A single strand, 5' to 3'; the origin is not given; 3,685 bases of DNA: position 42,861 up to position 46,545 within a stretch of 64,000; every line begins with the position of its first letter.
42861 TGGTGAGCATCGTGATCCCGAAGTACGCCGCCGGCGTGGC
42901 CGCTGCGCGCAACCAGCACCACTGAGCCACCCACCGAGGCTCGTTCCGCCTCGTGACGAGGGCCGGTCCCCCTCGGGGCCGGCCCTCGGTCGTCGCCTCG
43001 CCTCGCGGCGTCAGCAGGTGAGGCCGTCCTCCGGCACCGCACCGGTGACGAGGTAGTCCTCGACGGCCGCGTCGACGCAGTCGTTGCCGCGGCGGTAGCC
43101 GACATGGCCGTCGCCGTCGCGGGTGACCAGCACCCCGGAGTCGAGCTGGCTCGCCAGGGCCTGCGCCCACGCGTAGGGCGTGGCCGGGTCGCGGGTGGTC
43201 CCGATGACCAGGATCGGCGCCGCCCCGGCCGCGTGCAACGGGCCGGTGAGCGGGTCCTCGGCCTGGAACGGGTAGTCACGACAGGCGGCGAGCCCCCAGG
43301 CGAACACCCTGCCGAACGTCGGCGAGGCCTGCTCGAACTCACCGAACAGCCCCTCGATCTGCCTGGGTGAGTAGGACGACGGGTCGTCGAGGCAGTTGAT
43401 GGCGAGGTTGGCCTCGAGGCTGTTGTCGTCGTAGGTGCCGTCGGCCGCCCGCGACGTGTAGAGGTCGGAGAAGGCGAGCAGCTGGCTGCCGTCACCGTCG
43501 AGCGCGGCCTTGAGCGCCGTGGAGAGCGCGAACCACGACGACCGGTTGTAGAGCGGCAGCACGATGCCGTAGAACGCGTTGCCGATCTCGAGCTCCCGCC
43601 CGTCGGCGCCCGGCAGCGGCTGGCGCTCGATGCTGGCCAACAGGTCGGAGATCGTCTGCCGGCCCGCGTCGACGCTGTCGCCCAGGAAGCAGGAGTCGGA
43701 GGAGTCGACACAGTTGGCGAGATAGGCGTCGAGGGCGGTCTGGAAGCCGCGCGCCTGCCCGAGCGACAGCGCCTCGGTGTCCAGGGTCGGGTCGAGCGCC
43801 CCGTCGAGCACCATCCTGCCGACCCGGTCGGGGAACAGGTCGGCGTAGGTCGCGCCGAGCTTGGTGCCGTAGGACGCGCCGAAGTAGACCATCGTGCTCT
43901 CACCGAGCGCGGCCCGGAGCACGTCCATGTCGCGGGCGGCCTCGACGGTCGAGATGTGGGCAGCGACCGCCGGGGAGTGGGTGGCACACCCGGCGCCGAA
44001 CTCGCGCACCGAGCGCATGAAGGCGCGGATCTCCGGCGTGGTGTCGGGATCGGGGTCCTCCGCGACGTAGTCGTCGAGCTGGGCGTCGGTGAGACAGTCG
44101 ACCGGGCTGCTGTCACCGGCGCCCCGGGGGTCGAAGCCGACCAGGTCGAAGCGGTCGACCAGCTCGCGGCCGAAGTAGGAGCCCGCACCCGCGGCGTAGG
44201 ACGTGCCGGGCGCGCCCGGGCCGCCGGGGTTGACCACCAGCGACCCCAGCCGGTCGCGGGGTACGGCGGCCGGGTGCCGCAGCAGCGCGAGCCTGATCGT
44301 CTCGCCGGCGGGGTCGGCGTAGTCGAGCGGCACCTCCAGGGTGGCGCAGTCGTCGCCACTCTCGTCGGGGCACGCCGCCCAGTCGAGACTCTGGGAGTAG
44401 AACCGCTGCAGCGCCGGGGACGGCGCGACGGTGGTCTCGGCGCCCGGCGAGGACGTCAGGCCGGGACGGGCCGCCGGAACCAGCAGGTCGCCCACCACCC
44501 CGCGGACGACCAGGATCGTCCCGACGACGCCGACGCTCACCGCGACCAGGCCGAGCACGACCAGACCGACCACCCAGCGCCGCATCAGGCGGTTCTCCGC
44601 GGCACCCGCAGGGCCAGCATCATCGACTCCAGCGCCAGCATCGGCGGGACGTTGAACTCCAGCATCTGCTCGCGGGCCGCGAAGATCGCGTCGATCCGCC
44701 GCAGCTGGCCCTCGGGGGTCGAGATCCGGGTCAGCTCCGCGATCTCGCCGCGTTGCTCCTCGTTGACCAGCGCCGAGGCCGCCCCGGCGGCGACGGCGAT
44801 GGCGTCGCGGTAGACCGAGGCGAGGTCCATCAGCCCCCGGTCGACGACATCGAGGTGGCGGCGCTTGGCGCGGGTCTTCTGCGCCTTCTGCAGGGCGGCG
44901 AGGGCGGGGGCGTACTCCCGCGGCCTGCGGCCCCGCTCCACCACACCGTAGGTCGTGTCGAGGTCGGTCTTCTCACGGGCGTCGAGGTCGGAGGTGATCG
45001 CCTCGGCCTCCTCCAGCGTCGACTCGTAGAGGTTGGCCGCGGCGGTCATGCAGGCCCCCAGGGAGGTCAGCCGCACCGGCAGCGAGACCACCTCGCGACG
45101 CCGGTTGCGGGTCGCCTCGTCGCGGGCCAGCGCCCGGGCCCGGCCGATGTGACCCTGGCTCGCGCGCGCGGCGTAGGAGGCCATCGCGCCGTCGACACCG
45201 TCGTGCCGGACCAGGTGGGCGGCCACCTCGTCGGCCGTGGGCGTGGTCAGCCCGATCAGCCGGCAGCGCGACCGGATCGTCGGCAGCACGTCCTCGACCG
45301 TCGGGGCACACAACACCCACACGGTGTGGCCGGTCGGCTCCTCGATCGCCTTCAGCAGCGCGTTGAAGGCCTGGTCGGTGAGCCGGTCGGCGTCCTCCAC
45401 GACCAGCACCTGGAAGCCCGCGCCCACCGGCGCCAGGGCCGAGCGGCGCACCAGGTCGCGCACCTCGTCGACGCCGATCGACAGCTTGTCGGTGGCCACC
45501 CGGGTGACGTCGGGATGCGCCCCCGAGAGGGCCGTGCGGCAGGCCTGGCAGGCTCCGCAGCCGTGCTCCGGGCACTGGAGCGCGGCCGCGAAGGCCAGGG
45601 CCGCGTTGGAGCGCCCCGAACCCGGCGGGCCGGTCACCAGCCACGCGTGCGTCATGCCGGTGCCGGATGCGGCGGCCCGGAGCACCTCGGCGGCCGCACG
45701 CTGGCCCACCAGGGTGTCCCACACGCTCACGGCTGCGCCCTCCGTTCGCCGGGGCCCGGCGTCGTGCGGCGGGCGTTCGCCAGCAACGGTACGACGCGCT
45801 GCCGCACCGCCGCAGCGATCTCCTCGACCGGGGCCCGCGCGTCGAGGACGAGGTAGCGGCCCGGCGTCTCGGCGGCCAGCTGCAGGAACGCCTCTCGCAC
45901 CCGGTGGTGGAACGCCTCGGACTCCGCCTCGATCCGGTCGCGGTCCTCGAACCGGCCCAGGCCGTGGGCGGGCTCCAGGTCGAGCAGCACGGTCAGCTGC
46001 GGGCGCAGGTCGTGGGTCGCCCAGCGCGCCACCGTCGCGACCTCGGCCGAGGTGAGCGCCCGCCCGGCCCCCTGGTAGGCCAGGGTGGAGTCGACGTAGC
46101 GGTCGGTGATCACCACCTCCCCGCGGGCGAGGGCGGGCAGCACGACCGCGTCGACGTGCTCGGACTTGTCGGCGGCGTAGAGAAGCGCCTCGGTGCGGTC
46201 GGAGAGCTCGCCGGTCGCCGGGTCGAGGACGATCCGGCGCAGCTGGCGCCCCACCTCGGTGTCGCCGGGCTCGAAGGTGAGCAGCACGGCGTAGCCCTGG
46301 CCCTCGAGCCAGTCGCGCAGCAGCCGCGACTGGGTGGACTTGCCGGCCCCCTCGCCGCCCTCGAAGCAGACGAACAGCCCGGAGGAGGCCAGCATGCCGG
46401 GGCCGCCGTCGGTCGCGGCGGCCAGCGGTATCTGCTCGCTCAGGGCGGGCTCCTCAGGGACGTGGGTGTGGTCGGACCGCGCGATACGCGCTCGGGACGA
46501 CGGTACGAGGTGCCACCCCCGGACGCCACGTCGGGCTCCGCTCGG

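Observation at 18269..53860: Candidate SARP-controlled secretome regulon: five promoters with identical geometry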

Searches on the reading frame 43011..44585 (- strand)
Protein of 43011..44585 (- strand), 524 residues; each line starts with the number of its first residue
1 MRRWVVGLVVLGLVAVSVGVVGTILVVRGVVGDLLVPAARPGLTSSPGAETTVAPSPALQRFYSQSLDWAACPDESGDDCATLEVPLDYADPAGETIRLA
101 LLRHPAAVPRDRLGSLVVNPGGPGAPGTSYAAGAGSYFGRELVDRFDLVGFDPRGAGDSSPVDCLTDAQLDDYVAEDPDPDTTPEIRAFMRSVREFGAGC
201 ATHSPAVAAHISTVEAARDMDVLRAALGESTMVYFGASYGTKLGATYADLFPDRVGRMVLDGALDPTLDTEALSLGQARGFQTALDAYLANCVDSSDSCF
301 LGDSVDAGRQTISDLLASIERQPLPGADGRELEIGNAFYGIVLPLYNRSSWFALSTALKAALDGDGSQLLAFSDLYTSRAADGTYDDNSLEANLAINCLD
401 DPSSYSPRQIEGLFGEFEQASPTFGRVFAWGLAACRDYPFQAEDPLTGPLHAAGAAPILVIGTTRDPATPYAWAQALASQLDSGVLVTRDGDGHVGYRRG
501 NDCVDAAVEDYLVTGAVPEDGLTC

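Call 71: search_protein_families(library=pfam, proteins=[window:43011-44585:-], max_evalue=0.00001)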
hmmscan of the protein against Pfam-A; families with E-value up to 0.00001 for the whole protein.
window:43011-44585:- (524 aa): 2 families
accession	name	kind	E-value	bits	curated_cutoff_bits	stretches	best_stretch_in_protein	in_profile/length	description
PF08386.16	Abhydrolase_4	-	6.7e-29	100.5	21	1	421-524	1-103/103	TAP-like protein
PF00561.26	Abhydrolase_1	-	4.7e-21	76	25.8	1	116-490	3-234/245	alpha/beta hydrolase fold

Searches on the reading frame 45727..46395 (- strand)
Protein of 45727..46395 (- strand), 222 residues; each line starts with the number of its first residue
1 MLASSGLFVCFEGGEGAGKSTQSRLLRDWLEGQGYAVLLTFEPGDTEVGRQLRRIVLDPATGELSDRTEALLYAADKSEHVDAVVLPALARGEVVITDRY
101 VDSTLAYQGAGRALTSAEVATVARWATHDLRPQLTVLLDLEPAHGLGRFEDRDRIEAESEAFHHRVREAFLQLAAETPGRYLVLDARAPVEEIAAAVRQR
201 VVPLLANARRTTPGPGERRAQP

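Call 71: search_protein_families(library=pfam, proteins=[window:45727-46395:-], max_evalue=0.00001)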
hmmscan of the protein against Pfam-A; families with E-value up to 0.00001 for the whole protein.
window:45727-46395:- (222 aa): 2 families
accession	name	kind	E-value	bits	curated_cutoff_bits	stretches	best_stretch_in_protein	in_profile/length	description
PF02223.23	Thymidylate_kin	-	1.4e-48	165.5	27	1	11-195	1-183/185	Thymidylate kinase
PF13521.12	AAA_28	-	1.9e-06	28.7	27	1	9-173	2-149/164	AAA domain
